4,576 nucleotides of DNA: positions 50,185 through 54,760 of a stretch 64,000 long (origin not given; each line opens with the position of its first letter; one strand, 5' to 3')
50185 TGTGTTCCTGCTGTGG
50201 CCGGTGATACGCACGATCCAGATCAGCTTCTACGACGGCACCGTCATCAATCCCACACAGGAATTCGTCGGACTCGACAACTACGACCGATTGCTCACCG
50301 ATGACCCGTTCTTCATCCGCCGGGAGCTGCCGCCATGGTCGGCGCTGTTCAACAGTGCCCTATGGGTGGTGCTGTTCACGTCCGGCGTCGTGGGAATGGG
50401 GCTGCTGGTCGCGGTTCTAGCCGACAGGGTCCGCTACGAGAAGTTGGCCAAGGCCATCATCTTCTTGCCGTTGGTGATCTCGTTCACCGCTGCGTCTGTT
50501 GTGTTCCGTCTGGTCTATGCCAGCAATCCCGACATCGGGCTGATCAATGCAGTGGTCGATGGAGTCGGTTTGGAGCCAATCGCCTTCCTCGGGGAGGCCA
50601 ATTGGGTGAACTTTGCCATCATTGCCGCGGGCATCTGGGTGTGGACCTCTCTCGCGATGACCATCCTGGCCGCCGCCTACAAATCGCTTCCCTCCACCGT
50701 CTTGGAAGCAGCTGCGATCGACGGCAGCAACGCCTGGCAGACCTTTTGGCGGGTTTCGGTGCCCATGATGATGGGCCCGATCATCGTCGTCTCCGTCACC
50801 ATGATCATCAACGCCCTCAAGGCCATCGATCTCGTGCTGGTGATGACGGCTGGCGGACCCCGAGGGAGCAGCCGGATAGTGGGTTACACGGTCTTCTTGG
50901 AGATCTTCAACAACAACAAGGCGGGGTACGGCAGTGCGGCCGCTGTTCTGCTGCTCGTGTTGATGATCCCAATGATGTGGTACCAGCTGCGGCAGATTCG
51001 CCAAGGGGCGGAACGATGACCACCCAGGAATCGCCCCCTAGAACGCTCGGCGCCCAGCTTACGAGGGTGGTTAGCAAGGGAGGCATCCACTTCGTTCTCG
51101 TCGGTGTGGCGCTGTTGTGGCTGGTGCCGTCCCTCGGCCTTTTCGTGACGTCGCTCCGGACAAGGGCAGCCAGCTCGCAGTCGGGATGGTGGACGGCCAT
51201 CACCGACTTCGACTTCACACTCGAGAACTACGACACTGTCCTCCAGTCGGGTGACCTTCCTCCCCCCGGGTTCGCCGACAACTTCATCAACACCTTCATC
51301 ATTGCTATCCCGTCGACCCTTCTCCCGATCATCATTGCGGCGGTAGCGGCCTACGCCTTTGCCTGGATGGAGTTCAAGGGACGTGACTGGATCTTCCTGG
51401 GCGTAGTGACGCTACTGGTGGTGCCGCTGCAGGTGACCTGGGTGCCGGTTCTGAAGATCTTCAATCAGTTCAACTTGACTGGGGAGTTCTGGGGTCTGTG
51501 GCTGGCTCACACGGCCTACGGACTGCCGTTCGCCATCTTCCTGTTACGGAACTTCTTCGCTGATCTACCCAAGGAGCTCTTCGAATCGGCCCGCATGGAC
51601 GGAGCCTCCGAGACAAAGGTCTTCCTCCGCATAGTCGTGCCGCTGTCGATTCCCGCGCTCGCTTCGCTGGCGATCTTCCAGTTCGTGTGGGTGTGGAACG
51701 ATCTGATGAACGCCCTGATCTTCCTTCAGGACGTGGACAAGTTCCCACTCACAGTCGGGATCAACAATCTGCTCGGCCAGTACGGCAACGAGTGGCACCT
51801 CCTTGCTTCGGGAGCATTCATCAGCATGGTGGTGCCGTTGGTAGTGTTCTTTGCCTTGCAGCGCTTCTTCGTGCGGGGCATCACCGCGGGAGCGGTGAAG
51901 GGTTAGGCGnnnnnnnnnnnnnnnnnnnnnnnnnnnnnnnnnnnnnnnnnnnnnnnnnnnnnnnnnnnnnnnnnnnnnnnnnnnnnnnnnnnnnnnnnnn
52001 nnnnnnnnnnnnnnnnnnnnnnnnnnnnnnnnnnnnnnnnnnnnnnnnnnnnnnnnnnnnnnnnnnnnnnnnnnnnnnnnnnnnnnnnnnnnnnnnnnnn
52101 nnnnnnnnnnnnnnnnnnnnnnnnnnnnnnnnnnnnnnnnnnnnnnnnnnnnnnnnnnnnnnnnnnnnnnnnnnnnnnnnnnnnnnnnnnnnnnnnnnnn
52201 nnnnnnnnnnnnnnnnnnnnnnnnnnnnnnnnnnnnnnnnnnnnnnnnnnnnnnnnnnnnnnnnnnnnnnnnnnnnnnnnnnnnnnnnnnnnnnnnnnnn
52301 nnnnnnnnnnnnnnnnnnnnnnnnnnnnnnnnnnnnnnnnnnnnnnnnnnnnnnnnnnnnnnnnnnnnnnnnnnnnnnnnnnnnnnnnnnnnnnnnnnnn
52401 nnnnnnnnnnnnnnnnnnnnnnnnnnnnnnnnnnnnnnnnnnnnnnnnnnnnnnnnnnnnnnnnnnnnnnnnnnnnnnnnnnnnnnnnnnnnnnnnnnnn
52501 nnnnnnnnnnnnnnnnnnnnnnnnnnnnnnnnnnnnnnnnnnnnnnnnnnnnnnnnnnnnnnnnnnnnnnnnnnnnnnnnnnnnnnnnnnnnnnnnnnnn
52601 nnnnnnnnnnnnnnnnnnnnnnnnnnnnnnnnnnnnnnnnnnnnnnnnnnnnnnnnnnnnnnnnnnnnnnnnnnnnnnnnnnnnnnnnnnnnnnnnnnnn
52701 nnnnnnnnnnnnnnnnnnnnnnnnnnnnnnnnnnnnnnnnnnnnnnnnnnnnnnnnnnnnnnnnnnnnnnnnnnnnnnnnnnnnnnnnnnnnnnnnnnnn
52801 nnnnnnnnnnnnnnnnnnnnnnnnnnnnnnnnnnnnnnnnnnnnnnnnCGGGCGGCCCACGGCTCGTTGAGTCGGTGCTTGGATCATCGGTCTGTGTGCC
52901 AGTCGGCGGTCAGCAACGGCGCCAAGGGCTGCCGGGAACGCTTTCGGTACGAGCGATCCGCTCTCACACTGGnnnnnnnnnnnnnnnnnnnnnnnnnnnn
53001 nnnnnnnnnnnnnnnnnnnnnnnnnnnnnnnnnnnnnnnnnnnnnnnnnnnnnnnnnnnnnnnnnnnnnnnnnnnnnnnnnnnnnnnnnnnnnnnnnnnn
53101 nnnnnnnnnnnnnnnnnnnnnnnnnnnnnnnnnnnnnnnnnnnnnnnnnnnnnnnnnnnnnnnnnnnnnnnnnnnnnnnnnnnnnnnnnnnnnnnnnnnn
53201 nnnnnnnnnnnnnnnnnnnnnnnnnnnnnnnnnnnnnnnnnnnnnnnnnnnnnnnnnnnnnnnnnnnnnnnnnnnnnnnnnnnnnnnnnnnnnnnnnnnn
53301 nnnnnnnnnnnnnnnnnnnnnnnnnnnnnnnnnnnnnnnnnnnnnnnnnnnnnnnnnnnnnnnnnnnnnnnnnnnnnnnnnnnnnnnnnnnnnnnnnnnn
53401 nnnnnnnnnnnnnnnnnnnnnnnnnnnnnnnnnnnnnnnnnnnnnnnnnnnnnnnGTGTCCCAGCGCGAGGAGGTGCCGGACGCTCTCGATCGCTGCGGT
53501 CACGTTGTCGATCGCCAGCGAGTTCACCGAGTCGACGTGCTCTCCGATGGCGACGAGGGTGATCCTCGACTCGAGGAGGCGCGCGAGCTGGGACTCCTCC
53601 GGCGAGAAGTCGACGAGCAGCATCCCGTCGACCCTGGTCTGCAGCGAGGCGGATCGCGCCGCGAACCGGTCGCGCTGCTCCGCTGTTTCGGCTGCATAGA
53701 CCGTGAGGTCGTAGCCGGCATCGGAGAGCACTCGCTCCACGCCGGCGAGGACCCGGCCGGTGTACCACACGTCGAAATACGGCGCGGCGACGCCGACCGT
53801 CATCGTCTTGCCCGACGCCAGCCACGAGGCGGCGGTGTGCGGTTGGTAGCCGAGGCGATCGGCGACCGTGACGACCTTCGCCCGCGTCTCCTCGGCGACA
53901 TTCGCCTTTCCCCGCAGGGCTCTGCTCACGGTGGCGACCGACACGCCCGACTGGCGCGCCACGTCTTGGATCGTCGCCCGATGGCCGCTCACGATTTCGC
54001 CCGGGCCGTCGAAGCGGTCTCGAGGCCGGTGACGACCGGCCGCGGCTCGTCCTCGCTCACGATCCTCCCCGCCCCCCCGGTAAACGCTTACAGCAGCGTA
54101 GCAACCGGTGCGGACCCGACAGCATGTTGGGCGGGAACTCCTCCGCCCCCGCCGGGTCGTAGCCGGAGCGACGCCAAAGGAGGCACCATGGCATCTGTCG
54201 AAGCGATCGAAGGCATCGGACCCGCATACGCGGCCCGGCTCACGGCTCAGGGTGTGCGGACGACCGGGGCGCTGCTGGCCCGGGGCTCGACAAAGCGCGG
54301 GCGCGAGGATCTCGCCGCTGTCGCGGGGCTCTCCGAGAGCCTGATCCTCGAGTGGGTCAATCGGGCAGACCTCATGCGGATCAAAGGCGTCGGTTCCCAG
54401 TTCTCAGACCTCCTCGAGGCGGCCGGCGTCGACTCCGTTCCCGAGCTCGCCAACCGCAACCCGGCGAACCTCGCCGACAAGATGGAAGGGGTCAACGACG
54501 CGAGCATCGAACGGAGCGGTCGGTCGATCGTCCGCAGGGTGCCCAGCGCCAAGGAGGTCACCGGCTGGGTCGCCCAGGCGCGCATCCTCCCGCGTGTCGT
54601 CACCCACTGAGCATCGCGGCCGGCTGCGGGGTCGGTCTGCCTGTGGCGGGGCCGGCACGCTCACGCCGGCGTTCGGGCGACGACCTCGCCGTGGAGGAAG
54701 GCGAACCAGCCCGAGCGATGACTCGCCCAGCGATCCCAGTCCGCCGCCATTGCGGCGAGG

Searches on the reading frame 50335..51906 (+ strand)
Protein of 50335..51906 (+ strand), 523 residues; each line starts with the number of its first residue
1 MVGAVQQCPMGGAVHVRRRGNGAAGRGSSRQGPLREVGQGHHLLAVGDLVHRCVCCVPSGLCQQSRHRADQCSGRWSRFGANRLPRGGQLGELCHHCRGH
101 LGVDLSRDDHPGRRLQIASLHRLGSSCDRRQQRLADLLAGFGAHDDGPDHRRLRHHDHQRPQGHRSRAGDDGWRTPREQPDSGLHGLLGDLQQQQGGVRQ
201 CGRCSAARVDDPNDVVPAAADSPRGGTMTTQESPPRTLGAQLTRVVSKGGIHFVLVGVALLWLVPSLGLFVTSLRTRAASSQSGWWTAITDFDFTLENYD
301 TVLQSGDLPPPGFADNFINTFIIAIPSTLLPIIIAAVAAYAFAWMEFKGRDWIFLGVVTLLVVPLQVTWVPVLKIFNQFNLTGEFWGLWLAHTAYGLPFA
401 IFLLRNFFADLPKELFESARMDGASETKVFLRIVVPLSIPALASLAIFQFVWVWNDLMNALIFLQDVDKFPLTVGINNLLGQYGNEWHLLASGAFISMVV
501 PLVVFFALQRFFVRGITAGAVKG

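Call 17: search_protein_families(library=pfam, proteins=[window:50335-51906:+], max_evalue=0.001)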
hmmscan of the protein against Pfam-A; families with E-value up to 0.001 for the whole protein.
window:50335-51906:+ (523 aa): 1 family
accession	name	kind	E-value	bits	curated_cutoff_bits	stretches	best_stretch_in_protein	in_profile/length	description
PF00528.27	BPD_transp_1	-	9.2e-16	58.5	26.4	1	333-516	3-182/184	Binding-protein-dependent transport system inner membrane component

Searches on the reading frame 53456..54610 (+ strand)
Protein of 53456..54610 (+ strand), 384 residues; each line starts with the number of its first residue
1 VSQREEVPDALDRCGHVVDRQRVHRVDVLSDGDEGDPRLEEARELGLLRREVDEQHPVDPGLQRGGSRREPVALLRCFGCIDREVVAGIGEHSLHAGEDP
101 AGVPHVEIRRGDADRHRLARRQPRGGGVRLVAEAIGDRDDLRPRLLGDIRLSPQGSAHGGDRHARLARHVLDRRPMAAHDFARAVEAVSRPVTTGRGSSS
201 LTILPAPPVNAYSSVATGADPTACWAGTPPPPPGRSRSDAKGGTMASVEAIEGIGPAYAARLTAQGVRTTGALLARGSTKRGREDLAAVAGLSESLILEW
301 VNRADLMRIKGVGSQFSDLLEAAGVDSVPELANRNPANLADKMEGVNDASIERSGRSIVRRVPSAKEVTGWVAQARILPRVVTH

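Call 17: search_protein_families(library=pfam, proteins=[window:53456-54610:+], max_evalue=0.001)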
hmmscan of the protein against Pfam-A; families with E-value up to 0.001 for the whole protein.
window:53456-54610:+ (384 aa): 3 families
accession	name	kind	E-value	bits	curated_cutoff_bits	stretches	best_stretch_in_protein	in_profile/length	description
PF14229.12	DUF4332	-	9.3e-37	126.4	23.2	1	252-376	1-120/122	Domain of unknown function (DUF4332)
PF14520.12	HHH_5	-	4.8e-10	40.2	27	1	250-302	6-53/57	Helix-hairpin-helix domain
PF11731.14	Cdd1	-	0.00012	22.7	25.5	0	304-347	6-49/86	Pathogenicity locus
